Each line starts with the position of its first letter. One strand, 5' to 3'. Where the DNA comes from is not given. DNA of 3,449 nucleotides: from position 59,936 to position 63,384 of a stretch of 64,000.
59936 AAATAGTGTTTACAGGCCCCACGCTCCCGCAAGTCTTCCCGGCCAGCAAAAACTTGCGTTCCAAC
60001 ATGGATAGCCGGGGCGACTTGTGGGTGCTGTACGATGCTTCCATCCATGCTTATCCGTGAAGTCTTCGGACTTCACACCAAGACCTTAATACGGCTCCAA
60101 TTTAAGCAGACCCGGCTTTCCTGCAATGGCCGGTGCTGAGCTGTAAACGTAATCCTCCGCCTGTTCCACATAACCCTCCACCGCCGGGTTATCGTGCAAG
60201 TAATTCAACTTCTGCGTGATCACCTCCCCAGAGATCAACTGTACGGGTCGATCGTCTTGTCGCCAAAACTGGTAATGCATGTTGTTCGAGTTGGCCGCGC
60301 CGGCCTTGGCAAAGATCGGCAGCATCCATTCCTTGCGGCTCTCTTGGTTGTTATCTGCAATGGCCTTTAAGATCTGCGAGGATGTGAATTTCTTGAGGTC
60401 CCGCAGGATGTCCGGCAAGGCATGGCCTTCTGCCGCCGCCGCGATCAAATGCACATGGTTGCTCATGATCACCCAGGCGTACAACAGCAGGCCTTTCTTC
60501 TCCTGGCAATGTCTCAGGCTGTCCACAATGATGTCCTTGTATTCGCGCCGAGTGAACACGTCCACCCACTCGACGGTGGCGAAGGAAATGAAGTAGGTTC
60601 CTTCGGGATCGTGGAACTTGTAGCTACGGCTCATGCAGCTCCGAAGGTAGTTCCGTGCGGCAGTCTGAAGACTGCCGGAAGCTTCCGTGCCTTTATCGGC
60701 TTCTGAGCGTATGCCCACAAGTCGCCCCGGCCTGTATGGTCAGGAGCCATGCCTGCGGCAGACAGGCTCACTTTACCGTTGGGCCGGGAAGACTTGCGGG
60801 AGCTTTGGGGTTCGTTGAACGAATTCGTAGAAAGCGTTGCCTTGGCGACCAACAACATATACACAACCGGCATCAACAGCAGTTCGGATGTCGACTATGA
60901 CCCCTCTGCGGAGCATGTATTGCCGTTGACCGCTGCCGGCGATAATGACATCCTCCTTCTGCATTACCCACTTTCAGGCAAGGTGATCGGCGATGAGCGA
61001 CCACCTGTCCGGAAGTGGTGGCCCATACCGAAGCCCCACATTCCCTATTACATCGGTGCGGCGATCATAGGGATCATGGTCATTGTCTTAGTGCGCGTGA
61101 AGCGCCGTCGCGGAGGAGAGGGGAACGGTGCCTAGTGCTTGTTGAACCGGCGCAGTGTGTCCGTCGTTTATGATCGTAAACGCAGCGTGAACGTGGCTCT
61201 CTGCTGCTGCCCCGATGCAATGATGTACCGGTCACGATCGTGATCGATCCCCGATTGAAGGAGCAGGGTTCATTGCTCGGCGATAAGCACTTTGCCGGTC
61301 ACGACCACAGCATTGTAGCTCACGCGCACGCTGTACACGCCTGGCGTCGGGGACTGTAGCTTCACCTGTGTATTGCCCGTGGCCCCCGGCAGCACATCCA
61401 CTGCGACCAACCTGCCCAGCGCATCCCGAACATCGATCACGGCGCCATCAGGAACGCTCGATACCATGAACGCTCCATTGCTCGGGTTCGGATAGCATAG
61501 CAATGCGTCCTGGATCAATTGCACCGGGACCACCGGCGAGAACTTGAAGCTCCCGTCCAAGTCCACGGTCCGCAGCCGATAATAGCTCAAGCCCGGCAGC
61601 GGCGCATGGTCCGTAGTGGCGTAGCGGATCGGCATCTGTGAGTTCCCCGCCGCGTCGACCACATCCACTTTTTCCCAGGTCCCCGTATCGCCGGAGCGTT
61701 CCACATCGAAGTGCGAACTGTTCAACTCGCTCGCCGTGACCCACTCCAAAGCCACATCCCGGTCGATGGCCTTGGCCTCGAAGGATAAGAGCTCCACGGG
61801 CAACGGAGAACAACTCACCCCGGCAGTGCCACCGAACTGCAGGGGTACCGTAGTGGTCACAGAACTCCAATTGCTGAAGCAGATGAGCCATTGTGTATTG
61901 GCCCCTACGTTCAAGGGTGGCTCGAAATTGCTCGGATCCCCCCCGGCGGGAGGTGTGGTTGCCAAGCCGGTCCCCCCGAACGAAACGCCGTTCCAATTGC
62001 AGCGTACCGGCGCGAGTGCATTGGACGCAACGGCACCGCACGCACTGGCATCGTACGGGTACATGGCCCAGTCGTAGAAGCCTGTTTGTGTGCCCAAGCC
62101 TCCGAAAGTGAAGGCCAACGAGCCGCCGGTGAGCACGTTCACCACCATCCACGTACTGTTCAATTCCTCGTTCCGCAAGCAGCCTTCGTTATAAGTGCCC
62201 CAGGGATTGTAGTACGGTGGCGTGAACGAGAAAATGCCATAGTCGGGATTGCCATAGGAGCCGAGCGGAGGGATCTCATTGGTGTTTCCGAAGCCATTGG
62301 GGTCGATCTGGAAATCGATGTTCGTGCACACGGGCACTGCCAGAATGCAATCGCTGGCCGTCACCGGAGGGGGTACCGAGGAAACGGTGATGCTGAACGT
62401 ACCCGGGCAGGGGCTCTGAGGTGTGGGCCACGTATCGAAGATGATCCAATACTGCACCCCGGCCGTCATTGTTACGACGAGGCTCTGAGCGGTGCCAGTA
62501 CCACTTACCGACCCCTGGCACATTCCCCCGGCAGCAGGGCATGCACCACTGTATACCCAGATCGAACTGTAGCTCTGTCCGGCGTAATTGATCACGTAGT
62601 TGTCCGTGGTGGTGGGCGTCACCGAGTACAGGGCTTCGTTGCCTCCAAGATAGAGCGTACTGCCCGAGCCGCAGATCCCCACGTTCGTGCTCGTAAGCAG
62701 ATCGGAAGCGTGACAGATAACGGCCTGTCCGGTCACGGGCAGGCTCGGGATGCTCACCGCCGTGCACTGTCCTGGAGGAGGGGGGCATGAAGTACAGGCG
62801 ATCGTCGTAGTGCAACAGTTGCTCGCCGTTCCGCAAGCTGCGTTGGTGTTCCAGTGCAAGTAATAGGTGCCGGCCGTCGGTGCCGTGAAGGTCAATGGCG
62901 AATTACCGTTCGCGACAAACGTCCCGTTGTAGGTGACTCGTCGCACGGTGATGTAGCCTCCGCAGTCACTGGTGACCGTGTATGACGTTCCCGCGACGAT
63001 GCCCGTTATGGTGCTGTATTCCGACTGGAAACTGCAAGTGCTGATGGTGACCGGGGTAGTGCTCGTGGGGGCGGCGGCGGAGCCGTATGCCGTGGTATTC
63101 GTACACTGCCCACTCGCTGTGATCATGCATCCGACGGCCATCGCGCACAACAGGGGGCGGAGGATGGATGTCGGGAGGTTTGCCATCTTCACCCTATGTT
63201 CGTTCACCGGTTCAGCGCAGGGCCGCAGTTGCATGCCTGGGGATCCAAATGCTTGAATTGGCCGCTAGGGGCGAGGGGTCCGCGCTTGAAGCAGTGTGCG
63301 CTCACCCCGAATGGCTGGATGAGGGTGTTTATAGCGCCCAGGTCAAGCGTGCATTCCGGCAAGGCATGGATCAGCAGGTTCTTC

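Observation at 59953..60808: IS200-like Y1 transposase bracketed by inverted copies of a self-complementary repeat, with a third solo copy at 63641-63714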

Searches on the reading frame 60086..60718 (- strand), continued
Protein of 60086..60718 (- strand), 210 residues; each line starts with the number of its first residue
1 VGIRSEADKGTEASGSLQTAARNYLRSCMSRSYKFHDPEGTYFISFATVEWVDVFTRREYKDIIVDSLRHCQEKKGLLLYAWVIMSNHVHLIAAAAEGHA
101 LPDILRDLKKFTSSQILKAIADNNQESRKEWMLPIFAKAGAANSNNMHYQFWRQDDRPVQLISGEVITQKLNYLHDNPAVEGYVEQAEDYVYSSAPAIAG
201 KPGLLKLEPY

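Call 52: find_encoding_contigs(protein=P0125, flank=6000, max_places=2)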
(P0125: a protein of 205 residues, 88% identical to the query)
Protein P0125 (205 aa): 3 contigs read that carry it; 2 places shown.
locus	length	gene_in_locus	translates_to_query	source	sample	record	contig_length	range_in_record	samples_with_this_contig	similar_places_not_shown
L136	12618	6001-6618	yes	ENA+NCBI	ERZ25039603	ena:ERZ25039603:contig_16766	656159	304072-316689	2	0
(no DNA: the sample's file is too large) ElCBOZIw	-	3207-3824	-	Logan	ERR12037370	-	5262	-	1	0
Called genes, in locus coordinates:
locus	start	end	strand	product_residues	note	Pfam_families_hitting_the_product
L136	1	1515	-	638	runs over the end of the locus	PF08376:NIT, PF00672:HAMP, PF07536:HWE_HK (weak), PF07568:HisKA_2, PF02518:HATPase_c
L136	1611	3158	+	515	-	PF01039:Carboxyl_trans, PF03255:ACCA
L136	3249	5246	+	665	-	PF07719:TPR_2 (faint), PF00515:TPR_1 (faint), PF13424:TPR_12 (weak), PF13424:TPR_12, PF17874:TPR_MalT, PF13424:TPR_12, PF07730:HisKA_3, PF02518:HATPase_c (weak), +4 more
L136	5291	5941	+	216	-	PF00072:Response_reg, PF00196:GerE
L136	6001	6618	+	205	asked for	PF00578:AhpC-TSA, PF08534:Redoxin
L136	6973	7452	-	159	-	PF13683:rve_3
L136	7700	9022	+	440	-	PF02844:GARS_N, PF01071:GARS_A, PF02843:GARS_C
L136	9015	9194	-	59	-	-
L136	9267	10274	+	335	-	-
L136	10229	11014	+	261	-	PF13507:GATase_5, PF01965:DJ-1_PfpI (weak), PF07685:GATase_3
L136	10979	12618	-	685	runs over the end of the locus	PF00932:LTD, PF13290:CHB_HEX_C_1 (weak), PF13287:Fn3_assoc, PF08757:CotH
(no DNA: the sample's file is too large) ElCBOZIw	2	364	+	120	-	?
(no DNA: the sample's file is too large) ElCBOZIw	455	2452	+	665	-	PF07719:TPR_2 (faint), PF00515:TPR_1 (faint), PF13424:TPR_12 (weak), PF13424:TPR_12, PF17874:TPR_MalT, PF13424:TPR_12, PF07730:HisKA_3, PF02518:HATPase_c (weak), +4 more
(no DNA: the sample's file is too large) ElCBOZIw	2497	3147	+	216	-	PF00072:Response_reg, PF00196:GerE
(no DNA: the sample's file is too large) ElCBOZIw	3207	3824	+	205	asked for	PF00578:AhpC-TSA, PF08534:Redoxin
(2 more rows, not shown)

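Call 53: find_encoding_contigs(protein=P0122, flank=6000, max_places=2)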
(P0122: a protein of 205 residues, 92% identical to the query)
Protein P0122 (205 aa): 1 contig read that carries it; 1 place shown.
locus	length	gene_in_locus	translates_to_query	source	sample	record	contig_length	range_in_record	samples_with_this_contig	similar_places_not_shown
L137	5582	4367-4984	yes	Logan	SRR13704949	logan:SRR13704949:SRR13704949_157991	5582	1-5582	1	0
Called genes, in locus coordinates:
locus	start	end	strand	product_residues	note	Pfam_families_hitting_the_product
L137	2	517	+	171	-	?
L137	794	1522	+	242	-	-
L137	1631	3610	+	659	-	PF07719:TPR_2 (faint), PF13374:TPR_10 (faint), PF13424:TPR_12 (weak), PF13424:TPR_12, PF17874:TPR_MalT, PF13424:TPR_12, PF07730:HisKA_3, PF02518:HATPase_c, +3 more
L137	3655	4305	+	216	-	PF00072:Response_reg, PF08281:Sigma70_r4_2 (faint), PF00196:GerE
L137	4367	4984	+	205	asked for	PF00578:AhpC-TSA, PF08534:Redoxin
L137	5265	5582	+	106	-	?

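Call 54: find_encoding_contigs(protein=P0127, flank=6000, max_places=2)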
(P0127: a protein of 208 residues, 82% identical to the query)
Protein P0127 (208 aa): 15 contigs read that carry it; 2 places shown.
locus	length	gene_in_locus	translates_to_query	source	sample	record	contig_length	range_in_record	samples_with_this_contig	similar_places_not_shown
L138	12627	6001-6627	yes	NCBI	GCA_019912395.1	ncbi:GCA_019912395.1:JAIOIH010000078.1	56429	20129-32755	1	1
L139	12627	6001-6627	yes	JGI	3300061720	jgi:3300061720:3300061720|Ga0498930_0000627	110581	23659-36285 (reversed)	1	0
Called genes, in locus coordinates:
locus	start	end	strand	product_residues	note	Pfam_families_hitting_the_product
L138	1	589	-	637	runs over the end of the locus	PF08376:NIT, PF00672:HAMP, PF07536:HWE_HK (weak), PF07568:HisKA_2, PF02518:HATPase_c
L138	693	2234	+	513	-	PF01039:Carboxyl_trans, PF03255:ACCA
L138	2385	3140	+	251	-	-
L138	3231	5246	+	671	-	PF00515:TPR_1 (faint), PF07719:TPR_2 (faint), PF13176:TPR_7 (faint), PF13424:TPR_12 (weak), PF17874:TPR_MalT (weak), PF13424:TPR_12, PF07730:HisKA_3, PF02518:HATPase_c, +2 more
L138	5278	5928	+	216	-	PF00072:Response_reg, PF08281:Sigma70_r4_2 (weak), PF00196:GerE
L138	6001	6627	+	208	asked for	PF00578:AhpC-TSA (weak), PF08534:Redoxin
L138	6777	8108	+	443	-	PF02844:GARS_N, PF01071:GARS_A, PF02843:GARS_C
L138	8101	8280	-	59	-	-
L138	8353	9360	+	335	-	-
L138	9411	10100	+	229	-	PF13507:GATase_5, PF01965:DJ-1_PfpI (weak), PF07685:GATase_3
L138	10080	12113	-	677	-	PF00932:LTD, PF13290:CHB_HEX_C_1, PF13287:Fn3_assoc, PF08757:CotH, PF18998:Flg_new_2 (faint)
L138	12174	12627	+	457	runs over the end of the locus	PF18962:Por_Secre_tail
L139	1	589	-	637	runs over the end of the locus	PF08376:NIT, PF00672:HAMP, PF07536:HWE_HK (weak), PF07568:HisKA_2, PF02518:HATPase_c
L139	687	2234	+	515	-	PF01039:Carboxyl_trans, PF03255:ACCA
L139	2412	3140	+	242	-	-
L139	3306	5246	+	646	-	PF00515:TPR_1 (faint), PF07719:TPR_2 (faint), PF13176:TPR_7 (faint), PF13424:TPR_12 (weak), PF17874:TPR_MalT (weak), PF13424:TPR_12, PF07730:HisKA_3, PF02518:HATPase_c, +2 more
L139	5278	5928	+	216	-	PF00072:Response_reg, PF08281:Sigma70_r4_2 (weak), PF00196:GerE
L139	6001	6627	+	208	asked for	PF00578:AhpC-TSA (weak), PF08534:Redoxin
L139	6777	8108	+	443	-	PF02844:GARS_N, PF01071:GARS_A, PF02843:GARS_C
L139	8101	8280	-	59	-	-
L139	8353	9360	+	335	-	-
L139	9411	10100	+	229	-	PF13507:GATase_5, PF01965:DJ-1_PfpI (weak), PF07685:GATase_3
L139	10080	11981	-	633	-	PF13287:Fn3_assoc, PF13290:CHB_HEX_C_1, PF08757:CotH, PF18998:Flg_new_2 (faint)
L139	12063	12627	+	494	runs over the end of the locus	PF18962:Por_Secre_tail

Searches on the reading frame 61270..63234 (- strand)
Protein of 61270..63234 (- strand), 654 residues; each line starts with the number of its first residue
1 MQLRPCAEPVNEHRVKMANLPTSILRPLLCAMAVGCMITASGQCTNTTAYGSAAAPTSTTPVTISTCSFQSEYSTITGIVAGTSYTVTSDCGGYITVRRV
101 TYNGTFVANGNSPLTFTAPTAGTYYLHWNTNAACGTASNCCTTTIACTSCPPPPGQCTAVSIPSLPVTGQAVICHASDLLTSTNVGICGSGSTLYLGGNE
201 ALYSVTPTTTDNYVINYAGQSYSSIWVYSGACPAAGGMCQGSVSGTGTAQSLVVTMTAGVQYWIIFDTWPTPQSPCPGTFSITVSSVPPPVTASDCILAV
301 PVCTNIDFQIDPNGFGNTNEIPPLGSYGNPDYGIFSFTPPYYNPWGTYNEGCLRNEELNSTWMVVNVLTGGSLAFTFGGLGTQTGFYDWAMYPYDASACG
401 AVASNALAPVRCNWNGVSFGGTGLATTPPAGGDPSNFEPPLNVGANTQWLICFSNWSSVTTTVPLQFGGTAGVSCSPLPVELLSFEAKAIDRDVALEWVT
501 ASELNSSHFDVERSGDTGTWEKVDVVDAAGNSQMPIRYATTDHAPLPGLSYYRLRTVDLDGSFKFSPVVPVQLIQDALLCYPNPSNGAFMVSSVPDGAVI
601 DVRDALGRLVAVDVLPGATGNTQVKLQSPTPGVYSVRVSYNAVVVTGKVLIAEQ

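Call 4: search_protein_families(library=pfam, proteins=[window:61270-63234:-], max_evalue=0.01)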
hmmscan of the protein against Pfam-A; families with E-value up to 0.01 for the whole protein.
window:61270-63234:- (654 aa): 1 family
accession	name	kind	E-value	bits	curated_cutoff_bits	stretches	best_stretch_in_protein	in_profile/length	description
PF18962.6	Por_Secre_tail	-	1.5e-06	28.8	27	1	581-651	2-75/75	Secretion system C-terminal sorting domain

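Call 5: search_protein_families(library=ncbifam, proteins=[window:61270-63234:-], max_evalue=0.01)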
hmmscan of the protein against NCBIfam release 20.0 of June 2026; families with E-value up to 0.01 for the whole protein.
window:61270-63234:- (654 aa): 2 families
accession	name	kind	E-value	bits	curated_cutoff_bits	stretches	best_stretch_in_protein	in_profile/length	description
TIGR04183.1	Por_Secre_tail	domain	3.9e-08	33.1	23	1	581-651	2-71/72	T9SS type A sorting domain-containing protein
NF038113.1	T9SSA_dep_M36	equivalog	0.0035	15.5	885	1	576-651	791-868/869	T9SS-dependent M36 family metallopeptidase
